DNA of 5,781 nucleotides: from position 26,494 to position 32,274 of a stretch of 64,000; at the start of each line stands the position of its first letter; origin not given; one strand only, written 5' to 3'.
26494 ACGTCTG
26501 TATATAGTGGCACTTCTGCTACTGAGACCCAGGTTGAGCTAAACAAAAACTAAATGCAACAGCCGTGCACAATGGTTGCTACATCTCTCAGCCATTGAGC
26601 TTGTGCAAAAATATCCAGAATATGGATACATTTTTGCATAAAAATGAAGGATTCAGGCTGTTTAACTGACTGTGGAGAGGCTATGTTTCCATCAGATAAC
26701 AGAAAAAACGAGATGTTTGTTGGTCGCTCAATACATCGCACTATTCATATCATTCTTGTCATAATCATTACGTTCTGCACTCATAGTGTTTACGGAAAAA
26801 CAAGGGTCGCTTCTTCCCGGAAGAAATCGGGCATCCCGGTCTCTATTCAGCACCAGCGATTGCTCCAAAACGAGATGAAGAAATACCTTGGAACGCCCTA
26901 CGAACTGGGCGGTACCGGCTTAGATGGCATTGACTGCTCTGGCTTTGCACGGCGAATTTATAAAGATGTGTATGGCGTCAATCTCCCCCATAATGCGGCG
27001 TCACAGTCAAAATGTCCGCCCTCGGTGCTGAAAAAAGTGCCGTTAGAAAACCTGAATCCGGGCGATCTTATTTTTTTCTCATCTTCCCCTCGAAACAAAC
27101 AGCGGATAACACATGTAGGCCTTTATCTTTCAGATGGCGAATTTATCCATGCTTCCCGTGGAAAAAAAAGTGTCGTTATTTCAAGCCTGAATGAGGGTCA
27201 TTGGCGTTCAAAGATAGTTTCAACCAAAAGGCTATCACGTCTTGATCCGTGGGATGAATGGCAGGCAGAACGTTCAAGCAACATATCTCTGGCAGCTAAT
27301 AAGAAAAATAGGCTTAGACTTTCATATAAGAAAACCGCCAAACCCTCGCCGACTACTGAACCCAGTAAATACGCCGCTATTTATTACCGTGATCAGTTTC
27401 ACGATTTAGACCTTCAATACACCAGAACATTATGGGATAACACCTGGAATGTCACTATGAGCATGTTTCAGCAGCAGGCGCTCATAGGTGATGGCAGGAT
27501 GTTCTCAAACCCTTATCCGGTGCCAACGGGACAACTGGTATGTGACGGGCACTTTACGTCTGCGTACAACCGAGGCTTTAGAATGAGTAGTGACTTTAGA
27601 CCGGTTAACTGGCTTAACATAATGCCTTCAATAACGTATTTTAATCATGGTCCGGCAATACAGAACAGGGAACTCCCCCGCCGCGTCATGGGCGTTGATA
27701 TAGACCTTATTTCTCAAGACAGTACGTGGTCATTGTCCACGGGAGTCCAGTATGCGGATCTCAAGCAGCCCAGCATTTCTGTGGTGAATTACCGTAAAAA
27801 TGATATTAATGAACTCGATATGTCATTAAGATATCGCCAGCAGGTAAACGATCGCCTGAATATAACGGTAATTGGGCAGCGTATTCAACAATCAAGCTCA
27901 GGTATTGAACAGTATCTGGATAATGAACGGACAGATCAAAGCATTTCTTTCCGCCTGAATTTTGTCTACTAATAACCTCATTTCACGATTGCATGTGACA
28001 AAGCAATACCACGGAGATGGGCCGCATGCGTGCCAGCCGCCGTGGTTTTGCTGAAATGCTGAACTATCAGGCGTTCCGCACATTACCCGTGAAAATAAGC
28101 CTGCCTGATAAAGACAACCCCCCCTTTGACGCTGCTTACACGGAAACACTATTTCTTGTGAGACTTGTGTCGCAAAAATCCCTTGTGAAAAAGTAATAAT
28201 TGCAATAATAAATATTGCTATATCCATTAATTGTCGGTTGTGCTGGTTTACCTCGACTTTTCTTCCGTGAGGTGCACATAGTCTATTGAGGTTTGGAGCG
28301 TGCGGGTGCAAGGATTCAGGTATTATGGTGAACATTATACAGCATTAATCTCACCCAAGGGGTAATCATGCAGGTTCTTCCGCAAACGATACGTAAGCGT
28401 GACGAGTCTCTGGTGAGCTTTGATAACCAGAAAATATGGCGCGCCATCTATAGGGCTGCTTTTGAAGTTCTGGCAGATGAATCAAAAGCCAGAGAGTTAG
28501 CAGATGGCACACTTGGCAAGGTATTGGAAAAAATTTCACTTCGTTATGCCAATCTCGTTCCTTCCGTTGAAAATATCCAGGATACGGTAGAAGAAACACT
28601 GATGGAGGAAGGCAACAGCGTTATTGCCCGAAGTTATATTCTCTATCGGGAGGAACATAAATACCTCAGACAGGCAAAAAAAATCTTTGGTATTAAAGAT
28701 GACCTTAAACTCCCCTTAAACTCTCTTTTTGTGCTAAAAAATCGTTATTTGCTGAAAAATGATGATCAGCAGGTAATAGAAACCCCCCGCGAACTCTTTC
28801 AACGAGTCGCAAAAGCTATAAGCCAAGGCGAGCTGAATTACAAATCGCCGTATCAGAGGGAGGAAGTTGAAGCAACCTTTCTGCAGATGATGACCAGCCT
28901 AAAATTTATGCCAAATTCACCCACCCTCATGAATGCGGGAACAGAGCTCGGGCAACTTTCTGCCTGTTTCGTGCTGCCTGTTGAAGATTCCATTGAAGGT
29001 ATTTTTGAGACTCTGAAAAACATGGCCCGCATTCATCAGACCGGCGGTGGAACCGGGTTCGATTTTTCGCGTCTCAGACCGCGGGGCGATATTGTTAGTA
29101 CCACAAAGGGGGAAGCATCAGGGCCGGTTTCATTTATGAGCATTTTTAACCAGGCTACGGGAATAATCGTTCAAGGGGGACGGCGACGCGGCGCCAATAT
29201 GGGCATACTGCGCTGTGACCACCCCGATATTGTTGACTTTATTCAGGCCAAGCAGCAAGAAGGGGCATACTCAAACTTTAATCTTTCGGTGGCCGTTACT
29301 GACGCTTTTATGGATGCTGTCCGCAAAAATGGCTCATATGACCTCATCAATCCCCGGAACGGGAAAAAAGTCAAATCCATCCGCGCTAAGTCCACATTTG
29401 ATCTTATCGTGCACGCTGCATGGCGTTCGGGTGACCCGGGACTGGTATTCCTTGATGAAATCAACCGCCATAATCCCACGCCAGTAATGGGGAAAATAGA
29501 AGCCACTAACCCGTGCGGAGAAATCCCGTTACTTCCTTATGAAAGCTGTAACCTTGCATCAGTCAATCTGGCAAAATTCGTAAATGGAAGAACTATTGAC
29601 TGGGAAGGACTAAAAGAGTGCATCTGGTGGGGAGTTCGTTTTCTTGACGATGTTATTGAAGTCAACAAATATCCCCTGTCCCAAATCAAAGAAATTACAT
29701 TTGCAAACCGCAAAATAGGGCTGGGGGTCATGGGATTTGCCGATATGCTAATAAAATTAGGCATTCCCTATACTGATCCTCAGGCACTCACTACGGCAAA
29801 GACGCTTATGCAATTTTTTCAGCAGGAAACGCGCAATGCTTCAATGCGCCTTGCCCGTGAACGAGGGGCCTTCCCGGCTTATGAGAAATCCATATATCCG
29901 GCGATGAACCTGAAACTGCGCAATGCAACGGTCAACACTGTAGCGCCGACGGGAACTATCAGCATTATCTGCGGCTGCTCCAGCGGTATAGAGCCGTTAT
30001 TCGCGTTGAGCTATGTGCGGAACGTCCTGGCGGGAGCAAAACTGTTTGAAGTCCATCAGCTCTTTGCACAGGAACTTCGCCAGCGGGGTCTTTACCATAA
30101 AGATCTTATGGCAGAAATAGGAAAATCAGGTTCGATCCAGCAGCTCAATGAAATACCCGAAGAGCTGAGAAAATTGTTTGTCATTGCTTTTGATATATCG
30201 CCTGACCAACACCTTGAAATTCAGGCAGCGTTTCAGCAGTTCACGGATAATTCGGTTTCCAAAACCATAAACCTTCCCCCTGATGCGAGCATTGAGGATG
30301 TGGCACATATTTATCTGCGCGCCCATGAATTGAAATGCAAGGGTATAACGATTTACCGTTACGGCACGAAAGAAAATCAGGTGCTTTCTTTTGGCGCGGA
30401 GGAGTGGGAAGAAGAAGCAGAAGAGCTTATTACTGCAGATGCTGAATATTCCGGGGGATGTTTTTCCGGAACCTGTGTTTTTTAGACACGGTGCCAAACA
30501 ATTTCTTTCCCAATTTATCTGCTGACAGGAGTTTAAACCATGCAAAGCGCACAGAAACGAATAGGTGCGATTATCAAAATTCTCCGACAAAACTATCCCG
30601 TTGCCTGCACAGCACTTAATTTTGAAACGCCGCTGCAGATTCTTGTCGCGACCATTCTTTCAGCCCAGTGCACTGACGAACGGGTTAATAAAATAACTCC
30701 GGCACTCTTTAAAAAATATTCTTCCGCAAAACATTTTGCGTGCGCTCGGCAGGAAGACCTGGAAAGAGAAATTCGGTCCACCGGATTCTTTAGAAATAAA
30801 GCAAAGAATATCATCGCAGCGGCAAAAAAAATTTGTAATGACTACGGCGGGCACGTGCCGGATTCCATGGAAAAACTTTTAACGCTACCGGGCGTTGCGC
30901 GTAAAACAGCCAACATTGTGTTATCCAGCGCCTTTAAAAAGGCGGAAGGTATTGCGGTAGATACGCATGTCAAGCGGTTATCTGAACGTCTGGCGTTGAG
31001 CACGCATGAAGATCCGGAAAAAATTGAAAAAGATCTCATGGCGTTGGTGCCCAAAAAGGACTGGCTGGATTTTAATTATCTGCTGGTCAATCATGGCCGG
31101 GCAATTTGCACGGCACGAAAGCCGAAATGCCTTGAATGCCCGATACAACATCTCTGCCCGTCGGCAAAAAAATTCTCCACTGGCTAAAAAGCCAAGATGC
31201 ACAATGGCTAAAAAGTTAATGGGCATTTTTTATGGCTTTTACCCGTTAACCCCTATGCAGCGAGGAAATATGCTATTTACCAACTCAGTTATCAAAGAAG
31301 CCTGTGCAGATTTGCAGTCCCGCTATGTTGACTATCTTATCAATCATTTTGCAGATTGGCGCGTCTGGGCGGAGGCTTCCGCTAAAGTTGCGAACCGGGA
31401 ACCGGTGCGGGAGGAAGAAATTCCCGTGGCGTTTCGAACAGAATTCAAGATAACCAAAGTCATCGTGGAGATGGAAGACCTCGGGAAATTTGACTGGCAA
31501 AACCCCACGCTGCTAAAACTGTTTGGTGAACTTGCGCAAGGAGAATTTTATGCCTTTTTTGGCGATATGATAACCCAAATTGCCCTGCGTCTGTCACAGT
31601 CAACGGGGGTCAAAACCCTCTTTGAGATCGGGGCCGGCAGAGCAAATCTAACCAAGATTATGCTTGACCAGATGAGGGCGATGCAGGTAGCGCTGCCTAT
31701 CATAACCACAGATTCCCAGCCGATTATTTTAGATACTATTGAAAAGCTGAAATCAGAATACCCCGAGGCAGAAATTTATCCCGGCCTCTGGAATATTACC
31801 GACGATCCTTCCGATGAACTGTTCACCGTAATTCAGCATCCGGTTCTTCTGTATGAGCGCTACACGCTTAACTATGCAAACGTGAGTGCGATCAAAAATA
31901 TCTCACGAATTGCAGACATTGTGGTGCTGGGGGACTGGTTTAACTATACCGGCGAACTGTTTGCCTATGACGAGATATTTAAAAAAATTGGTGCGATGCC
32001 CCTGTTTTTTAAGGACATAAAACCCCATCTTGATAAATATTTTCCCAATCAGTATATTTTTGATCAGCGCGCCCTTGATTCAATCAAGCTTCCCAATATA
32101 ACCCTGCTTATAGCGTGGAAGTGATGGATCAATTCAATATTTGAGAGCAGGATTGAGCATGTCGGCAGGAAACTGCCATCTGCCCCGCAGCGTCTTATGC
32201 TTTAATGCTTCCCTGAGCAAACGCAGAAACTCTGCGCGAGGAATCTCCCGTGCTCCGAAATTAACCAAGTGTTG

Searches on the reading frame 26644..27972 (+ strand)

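Call 9: search_protein_families(library=pfam, proteins=[window:26644-27972:+])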
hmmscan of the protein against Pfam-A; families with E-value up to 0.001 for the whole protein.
window:26644-27972:+ (442 aa): 1 family
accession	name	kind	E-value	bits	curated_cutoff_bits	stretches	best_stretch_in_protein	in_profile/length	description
PF00877.26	NLPC_P60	-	2.1e-26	92.4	23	1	83-195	1-104/105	NlpC/P60 family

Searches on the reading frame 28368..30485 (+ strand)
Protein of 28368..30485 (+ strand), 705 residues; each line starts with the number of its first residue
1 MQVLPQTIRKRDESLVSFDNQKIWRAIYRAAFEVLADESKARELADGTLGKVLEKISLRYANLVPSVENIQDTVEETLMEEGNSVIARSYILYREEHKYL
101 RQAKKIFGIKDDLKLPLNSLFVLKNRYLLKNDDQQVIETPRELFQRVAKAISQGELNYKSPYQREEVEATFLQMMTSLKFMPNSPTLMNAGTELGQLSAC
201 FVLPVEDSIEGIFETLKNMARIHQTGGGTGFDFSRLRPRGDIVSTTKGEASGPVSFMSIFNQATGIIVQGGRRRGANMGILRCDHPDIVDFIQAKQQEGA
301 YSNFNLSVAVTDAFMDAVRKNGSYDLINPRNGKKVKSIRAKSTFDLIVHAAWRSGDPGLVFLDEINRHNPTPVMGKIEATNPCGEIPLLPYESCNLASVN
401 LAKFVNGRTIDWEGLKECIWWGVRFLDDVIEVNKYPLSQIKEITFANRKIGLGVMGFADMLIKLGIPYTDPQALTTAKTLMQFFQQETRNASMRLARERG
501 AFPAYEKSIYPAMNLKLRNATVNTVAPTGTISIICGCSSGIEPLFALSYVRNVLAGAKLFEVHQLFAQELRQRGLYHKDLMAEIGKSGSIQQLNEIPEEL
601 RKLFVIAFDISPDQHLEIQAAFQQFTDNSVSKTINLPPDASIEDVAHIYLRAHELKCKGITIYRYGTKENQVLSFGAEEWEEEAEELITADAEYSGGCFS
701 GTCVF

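Call 10: search_protein_families(library=pfam, proteins=[window:28368-30485:+])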
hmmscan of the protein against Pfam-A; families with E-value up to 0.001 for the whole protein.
window:28368-30485:+ (705 aa): 3 families
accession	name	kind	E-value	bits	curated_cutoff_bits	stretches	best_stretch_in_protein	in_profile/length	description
PF02867.20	Ribonuc_red_lgC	-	1.8e-138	462.9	23.9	2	198-511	1-345/523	Ribonucleotide reductase, barrel domain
PF00317.26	Ribonuc_red_lgN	-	1.4e-23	83.2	28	1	115-195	3-77/77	Ribonucleotide reductase, all-alpha domain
PF03477.21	ATP-cone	-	9.6e-19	68.2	25.8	1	7-98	2-87/88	ATP cone domain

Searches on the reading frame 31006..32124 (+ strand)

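Call 10: search_protein_families(library=pfam, proteins=[window:31006-32124:+])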
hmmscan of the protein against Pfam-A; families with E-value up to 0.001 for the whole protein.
window:31006-32124:+ (372 aa): 0 families

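Call 55: search_protein_families(library=ncbifam, proteins=[window:31006-32124:+], max_evalue=0.1)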
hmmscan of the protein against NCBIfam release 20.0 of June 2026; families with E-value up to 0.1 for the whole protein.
window:31006-32124:+ (372 aa): 1 family
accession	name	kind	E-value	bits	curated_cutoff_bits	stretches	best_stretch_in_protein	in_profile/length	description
TIGR03438.1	egtD_ergothio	equivalog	0.0018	17.5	290.9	1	189-259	50-119/301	L-histidine N(alpha)-methyltransferase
